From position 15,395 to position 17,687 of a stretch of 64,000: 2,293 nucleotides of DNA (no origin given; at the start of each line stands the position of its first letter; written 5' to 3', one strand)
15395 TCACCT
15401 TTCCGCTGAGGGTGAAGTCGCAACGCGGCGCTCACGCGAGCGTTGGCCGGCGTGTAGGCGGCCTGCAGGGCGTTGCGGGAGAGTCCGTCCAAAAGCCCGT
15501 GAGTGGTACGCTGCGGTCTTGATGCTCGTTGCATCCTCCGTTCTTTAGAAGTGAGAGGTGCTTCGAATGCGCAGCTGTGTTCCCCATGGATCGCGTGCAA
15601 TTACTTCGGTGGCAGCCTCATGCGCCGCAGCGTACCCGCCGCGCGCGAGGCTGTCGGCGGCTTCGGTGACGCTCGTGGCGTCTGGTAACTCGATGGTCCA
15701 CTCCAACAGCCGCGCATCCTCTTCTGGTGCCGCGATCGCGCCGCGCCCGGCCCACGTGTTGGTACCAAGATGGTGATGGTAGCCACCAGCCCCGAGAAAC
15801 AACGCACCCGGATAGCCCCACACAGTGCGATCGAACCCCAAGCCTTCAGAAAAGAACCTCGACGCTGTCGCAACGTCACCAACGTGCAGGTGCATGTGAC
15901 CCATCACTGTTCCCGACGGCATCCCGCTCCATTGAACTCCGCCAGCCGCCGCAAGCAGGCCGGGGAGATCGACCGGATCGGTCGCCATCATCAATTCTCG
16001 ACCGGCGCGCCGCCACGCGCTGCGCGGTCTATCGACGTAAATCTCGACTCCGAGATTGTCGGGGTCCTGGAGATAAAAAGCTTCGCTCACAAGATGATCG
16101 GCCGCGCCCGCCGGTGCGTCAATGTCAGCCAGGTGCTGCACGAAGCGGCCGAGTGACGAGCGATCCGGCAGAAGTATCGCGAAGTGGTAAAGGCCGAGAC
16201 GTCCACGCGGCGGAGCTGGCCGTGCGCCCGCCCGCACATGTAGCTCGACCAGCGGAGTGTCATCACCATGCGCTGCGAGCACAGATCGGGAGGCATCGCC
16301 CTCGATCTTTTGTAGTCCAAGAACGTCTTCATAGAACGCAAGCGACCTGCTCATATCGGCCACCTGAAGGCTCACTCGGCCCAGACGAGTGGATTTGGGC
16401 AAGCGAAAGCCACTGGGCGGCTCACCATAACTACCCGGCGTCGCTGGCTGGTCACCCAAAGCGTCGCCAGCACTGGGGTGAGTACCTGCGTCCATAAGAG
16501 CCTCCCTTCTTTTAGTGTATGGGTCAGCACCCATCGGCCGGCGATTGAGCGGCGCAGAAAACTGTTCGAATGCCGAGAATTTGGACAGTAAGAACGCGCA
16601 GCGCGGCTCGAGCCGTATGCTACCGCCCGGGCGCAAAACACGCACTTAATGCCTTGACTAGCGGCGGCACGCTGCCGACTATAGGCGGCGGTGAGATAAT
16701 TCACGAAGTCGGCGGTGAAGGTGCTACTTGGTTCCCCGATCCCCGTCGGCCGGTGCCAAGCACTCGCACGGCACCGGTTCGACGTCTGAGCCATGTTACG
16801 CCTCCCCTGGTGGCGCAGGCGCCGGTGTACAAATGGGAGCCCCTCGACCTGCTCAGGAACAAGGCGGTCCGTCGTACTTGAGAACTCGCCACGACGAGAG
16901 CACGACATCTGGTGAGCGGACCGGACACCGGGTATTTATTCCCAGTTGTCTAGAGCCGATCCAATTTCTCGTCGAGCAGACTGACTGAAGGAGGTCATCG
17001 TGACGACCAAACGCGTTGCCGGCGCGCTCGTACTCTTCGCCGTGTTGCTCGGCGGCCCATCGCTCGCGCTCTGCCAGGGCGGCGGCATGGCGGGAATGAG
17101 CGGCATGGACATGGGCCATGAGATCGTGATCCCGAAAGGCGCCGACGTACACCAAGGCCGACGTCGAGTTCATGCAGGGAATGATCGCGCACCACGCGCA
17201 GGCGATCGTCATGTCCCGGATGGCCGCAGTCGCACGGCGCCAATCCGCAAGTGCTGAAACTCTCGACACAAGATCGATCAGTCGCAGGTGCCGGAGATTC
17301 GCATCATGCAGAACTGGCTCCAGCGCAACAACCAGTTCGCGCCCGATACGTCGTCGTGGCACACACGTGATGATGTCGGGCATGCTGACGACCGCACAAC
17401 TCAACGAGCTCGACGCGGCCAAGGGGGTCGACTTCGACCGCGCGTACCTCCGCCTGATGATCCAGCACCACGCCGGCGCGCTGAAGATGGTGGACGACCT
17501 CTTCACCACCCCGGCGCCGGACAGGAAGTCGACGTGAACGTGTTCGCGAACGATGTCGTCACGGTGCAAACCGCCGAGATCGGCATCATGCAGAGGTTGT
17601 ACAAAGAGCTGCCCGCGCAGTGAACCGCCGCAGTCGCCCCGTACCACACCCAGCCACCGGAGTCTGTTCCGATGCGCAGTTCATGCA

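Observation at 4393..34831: DUF305 + secreted LVIVD-like beta-propeller two-gene cassette present three times as diverged paralogs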

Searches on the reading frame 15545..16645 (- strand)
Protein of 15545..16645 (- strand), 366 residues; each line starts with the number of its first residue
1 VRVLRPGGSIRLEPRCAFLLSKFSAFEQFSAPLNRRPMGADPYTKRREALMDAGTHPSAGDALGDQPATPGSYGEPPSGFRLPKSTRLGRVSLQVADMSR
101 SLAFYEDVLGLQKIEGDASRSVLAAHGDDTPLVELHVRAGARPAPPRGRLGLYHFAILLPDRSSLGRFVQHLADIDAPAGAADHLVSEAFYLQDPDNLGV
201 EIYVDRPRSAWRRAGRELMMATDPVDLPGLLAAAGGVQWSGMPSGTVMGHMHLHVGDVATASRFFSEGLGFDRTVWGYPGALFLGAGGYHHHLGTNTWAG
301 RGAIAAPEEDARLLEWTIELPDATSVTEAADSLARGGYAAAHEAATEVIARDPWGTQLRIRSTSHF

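Call 101: search_protein_families(library=pfam, proteins=[window:15545-16645:-], max_evalue=0.001)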
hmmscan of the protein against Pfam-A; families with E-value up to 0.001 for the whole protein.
window:15545-16645:- (366 aa): 2 families
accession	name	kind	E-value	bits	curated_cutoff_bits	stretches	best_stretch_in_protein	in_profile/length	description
PF00903.31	Glyoxalase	-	5.8e-14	53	20.6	1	87-202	1-121/121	Glyoxalase/Bleomycin resistance protein/Dioxygenase superfamily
PF22677.2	Ble-like_N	-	5.6e-07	29.7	24.5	0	91-112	5-26/41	Bleomycin resistance protein-like N-terminal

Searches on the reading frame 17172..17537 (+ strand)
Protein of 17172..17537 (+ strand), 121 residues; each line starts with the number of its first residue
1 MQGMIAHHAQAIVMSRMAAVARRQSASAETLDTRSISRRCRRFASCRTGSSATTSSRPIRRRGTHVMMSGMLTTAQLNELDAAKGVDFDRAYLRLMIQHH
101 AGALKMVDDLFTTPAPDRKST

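Call 6: search_protein_families(library=pfam, proteins=[window:17172-17537:+], max_evalue=0.01)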
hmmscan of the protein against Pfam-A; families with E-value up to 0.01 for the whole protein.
window:17172-17537:+ (121 aa): 2 families
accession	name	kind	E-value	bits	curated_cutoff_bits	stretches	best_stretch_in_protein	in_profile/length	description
PF03713.19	DUF305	-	8.1e-18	65.4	27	1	1-111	5-121/151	Domain of unknown function (DUF305)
PF13628.12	DUF4142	-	2.9e-05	24.8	27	1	74-109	72-107/138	Domain of unknown function (DUF4142)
